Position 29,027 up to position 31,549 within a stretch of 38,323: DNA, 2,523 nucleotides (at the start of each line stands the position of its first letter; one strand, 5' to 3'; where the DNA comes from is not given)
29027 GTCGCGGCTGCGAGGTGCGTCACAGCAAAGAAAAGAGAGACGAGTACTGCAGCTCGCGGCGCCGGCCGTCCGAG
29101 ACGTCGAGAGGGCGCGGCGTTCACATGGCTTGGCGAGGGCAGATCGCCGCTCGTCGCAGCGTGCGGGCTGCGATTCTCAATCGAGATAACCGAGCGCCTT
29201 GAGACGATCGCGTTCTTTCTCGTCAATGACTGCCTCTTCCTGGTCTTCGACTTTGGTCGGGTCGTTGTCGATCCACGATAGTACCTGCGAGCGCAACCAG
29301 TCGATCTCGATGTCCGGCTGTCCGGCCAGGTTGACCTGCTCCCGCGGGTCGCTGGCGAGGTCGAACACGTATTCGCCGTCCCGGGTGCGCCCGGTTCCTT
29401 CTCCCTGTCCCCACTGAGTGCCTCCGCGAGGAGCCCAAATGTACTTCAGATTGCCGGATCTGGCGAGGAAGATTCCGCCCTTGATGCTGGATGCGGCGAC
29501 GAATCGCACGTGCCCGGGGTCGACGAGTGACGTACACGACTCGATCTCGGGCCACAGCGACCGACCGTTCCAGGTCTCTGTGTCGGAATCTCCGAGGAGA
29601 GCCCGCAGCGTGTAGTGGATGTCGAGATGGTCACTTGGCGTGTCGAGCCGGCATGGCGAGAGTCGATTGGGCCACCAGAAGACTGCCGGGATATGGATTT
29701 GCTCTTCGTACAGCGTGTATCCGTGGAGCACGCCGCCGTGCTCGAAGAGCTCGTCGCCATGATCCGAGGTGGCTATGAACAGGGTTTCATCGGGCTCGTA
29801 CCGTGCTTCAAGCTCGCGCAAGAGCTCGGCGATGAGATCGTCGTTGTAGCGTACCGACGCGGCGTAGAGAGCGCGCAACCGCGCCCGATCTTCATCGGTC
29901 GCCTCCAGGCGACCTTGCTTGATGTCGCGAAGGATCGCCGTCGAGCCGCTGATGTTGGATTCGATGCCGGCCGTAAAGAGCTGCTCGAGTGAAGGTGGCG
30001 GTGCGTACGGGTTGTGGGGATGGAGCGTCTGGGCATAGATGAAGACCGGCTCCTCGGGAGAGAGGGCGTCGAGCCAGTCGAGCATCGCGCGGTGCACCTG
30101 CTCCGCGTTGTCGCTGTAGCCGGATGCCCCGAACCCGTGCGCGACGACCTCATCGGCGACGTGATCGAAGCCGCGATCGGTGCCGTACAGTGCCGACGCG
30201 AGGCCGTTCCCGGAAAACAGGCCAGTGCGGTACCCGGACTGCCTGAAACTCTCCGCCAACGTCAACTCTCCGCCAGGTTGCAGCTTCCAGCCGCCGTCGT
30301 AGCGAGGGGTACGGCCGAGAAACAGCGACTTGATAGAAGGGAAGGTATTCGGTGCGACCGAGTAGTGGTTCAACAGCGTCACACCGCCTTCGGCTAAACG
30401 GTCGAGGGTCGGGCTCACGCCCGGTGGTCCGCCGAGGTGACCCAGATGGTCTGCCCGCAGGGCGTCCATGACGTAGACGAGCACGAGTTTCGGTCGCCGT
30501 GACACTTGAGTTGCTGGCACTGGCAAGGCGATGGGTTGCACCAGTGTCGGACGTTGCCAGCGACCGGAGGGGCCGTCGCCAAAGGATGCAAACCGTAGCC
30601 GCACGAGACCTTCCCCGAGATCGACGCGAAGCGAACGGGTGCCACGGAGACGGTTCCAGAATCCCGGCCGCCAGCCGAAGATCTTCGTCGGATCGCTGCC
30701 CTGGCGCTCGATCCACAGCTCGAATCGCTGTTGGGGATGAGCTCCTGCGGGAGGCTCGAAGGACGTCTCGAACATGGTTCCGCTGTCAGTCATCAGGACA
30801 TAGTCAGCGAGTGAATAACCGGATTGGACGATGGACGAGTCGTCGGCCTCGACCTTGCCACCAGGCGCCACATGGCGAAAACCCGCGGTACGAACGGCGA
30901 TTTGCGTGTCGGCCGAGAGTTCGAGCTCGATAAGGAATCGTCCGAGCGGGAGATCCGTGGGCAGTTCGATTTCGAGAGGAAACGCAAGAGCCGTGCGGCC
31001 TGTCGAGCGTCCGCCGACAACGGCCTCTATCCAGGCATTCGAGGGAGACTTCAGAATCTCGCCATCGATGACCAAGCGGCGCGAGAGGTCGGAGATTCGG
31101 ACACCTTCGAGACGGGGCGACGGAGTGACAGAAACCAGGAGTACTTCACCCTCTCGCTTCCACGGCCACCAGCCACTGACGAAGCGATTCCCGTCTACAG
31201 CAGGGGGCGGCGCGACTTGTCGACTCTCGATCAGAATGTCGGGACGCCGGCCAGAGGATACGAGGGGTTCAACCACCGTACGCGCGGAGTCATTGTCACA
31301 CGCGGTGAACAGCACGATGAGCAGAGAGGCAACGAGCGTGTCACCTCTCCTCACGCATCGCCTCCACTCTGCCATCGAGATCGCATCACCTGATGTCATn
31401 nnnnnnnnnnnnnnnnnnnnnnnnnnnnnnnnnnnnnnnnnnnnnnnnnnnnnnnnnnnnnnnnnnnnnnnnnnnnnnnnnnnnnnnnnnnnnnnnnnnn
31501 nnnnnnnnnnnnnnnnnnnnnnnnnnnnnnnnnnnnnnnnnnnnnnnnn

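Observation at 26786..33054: Four-gene extracytoplasmic operon whose three large enzymes share an identical-style C-terminal tail L[KR]ALGY[IL]x-COOH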

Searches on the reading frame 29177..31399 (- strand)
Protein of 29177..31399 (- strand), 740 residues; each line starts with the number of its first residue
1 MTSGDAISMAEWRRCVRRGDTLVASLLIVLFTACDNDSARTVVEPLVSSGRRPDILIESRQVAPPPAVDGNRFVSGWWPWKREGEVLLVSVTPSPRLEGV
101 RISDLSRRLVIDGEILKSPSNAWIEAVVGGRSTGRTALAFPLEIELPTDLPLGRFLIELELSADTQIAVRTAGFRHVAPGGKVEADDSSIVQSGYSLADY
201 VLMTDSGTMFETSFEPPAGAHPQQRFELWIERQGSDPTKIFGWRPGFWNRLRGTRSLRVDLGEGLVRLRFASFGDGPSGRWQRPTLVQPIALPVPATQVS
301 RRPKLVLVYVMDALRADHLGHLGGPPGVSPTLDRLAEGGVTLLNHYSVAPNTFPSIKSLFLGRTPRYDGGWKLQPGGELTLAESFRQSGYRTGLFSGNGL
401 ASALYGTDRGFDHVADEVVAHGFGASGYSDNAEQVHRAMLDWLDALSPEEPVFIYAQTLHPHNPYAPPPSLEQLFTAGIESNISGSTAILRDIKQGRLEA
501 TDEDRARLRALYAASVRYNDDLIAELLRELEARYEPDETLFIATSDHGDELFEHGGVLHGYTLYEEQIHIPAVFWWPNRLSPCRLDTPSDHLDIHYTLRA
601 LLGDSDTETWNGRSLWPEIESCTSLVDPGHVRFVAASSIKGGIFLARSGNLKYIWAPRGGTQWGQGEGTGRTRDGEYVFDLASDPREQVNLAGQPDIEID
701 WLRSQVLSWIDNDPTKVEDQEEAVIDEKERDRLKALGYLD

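Call 3: search_protein_families(library=pfam, proteins=[window:29177-31399:-], max_evalue=0.01)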
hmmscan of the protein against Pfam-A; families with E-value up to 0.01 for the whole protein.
window:29177-31399:- (740 aa): 2 families
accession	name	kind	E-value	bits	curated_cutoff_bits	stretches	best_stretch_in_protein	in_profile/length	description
PF00884.28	Sulfatase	-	8e-42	144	25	1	305-603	2-300/301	Sulfatase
PF01663.27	Phosphodiest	-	1.1e-05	25.6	23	0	513-548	185-220/342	Type I phosphodiesterase / nucleotide pyrophosphatase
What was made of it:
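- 29177..31399 (-): Sulfatase-like alkaline-phosphatase-superfamily lipoprotein 1 (740 aa from ATG 31399; 725 aa from 31354 by a gene caller). Pfam Sulfatase 8e-42, residues 305-603 (call 3).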

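Call 4: search_protein_families(library=ncbifam, proteins=[window:29177-31399:-], max_evalue=0.01)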
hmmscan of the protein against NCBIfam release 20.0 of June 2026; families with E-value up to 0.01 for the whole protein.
window:29177-31399:- (740 aa): 20 families
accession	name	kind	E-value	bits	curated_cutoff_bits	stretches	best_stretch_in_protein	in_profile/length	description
NF010322.0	PRK13759.1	equivalog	8.6e-30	103.7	481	2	432-698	182-443/486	arylsulfatase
TIGR03417.1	chol_sulfatase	equivalog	1.3e-26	93.6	433.45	2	452-698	185-426/500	choline-sulfatase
NF045661.1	HdlasePehA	equivalog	6e-15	54.8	900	2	501-622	273-395/506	phosphoric/sulfuric ester hydrolase PehA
NF052527.1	Mn_arylsulf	exception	4.1e-13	49.1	850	2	439-607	187-364/479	manganese-dependent arylsulfatase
NF038282.1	LapC_YejM_PbgA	exception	3.2e-10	39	825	2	504-601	407-499/584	LPS biosynthesis-modulating metalloenzyme YejM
NF028537.1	P_eth_NH2_trans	domain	6e-07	28.3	500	1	508-579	409-483/527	phosphoethanolamine--lipid A transferase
NF007160.0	PRK09598.1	equivalog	6.9e-06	24.6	561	1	510-577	404-472/523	phosphoethanolamine--lipid A transferase EptA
NF053859.1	polymyxin_MCR13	exception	1.3e-05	24.3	1250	1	507-576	411-483/541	MCR-13 family phosphoethanolamine--lipid A transferase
NF033836.1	polymyxin_MCR9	exception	4.4e-05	22.3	1240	1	507-576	411-483/539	MCR-9 family phosphoethanolamine--lipid A transferase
NF033670.1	polymyxin_MCR6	exception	0.0002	20.3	1235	1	509-601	426-522/538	MCR-6 family phosphoethanolamine--lipid A transferase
NF033862.2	polymyxin_MCR10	exception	0.00027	19.7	1250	1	507-576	411-483/539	MCR-10 family phosphoethanolamine--lipid A transferase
NF000465.1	polymyxin_MCR1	exception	0.00031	19.7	1100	1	508-600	427-524/541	MCR-1 family phosphoethanolamine--lipid A transferase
NF033409.0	poly_MCR3_broad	equivalog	0.00042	19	1075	1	506-575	406-478/535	MCR-3-related phosphoethanolamine--lipid A transferase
NF012159.0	polymyxin_MCR2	exception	0.00051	18.9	1200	1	508-601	425-522/538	MCR-2 family phosphoethanolamine--lipid A transferase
NF008619.0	PRK11598.1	equivalog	0.00057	18.5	660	1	504-576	413-488/546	phosphoethanolamine transferase EptA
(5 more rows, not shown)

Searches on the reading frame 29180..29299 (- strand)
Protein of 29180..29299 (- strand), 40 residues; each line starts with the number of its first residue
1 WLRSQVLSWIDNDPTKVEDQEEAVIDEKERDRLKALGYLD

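Call 35: find_homologous_proteins(query=A3, max_evalue=10)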
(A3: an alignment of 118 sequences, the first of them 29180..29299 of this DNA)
Query A3 (118 sequences) (40 aa, profile of the alignment): 28 proteins with E <= 10 among 924 candidates.
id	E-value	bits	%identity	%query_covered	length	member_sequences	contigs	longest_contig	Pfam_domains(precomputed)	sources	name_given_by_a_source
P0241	1.3e-3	37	46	70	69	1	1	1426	-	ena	-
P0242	2.6e-2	32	63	40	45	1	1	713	-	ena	-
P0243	4.0e-2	32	70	25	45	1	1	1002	-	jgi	jgi:organic radical activating enzyme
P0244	6.1e-2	31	50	25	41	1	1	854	-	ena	-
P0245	7.8e-2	31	53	38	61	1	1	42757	-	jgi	-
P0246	8.5e-2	31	50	55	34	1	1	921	-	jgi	jgi:hypothetical protein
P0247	9.2e-2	31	61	45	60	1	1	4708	PF13522.12,PF13537.12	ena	-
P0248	1.9e-1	30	44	45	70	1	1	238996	-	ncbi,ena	-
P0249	2.0e-1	30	47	38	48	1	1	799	-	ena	-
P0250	2.2e-1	29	50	35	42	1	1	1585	-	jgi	jgi:hypothetical protein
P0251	2.7e-1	29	39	70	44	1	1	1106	-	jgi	jgi:hypothetical protein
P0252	3.0e-1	29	57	35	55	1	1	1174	-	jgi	jgi:hypothetical protein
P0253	3.1e-1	29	-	-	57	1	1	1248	-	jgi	jgi:hypothetical protein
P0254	4.4e-1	28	29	95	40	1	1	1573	-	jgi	-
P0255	4.5e-1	28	57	35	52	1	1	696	-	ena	-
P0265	5.6e+0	25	57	35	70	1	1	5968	-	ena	-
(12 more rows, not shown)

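Call 54: search_protein_families(library=pfam, proteins=[P0265], max_evalue=0.01)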
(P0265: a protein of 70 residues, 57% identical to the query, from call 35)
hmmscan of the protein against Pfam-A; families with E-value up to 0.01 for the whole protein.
P0265 (70 aa): 0 families

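Call 85: search_solved_structures(query=A6, max_evalue=10, show_alignments=3)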
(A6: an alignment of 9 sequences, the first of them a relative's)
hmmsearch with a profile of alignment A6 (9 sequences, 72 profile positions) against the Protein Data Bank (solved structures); distinct sequences matched with E-value up to 10: 36.
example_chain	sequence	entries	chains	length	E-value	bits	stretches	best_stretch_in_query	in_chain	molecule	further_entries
3bwb_A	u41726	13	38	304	0.11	15.9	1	9-33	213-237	Spermidine synthase | Spermidine synthase, putative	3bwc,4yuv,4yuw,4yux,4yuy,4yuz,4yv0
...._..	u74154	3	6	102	0.16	15.4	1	40-69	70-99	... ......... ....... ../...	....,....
4v9j_Be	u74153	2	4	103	0.16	15.4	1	40-69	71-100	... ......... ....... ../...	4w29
4v6f_DI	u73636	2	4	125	0.16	15.4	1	40-69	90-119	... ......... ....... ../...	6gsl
6foc_H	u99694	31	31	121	0.19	15.2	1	26-72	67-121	ATP synthase epsilon chain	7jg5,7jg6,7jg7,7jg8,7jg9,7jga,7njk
6pi4_A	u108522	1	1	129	0.22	15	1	26-72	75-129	ATP synthase epsilon chain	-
2wvb_A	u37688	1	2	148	0.25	14.8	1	8-51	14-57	PUTATIVE NICKEL-RESPONSIVE REGULATOR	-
2wvd_A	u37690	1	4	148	0.25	14.8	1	8-51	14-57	PUTATIVE NICKEL-RESPONSIVE REGULATOR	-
2ca9_A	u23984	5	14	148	0.25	14.8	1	8-51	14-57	PUTATIVE NICKEL-RESPONSIVE REGULATOR | nickel-responsive regulator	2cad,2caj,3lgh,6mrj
2wve_A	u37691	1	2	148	0.25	14.8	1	8-51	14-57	PUTATIVE NICKEL-RESPONSIVE REGULATOR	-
3pht_A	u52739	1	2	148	0.25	14.8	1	8-51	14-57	Putative nickel-responsive regulator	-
2wvc_A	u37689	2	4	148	0.26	14.7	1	8-51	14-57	PUTATIVE NICKEL-RESPONSIVE REGULATOR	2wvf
4hs5_A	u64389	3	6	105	0.4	14.1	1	9-27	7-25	Protein CyaY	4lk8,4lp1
2bj1_A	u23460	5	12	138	0.44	14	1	8-46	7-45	NICKEL RESPONSIVE REGULATOR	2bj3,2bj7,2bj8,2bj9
2vlp_B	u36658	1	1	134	0.51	13.8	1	17-49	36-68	COLICIN E9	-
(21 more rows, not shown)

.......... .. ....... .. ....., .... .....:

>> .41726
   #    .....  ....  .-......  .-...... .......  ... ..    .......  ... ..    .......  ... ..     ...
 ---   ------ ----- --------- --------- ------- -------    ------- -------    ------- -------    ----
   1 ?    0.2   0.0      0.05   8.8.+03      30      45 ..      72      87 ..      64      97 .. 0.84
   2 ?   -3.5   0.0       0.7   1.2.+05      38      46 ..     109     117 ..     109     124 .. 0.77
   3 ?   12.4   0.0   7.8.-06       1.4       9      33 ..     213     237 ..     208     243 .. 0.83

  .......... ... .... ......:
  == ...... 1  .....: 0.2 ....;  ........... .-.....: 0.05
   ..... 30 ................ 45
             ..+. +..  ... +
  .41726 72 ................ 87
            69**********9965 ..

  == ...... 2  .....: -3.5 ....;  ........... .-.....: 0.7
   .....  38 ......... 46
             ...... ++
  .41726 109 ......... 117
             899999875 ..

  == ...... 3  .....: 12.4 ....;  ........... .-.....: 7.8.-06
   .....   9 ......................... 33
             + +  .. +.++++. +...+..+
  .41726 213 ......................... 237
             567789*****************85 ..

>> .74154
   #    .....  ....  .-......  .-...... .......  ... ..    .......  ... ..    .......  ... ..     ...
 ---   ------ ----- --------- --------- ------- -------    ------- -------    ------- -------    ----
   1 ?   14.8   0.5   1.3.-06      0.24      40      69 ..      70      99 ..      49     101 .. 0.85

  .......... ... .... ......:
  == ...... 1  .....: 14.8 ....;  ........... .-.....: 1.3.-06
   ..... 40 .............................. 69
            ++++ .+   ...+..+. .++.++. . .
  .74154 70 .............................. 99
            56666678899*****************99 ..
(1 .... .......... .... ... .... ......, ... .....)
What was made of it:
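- On MIM1-type MIT-interacting helix: The match to the Did2 peptide 3ggz_E is weak, E = 1.2 (call 85).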

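Call 87: search_protein_families(library=ncbifam, proteins=[P0265], max_evalue=10)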
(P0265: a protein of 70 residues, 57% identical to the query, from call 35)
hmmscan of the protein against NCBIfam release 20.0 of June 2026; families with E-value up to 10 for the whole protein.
P0265 (70 aa): 1 family
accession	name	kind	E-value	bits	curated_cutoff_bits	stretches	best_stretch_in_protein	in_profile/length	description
TIGR04064.1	rSAM_nif11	equivalog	0.015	14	518.7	1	12-69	198-255/459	nif11-like peptide radical SAM maturase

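Call 88: search_protein_families(library=pfam, proteins=[P0265], max_evalue=10)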
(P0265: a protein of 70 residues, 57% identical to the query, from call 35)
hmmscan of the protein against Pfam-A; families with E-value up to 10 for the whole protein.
P0265 (70 aa): 2 families
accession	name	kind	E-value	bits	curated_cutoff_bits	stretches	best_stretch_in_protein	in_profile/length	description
PF01935.23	DUF87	-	0.16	12.5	23.2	1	9-67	110-169/220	Helicase HerA, central domain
PF04691.17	ApoC-I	-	1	9.7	28.3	1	4-24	12-32/61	Apolipoprotein C-I (ApoC-1)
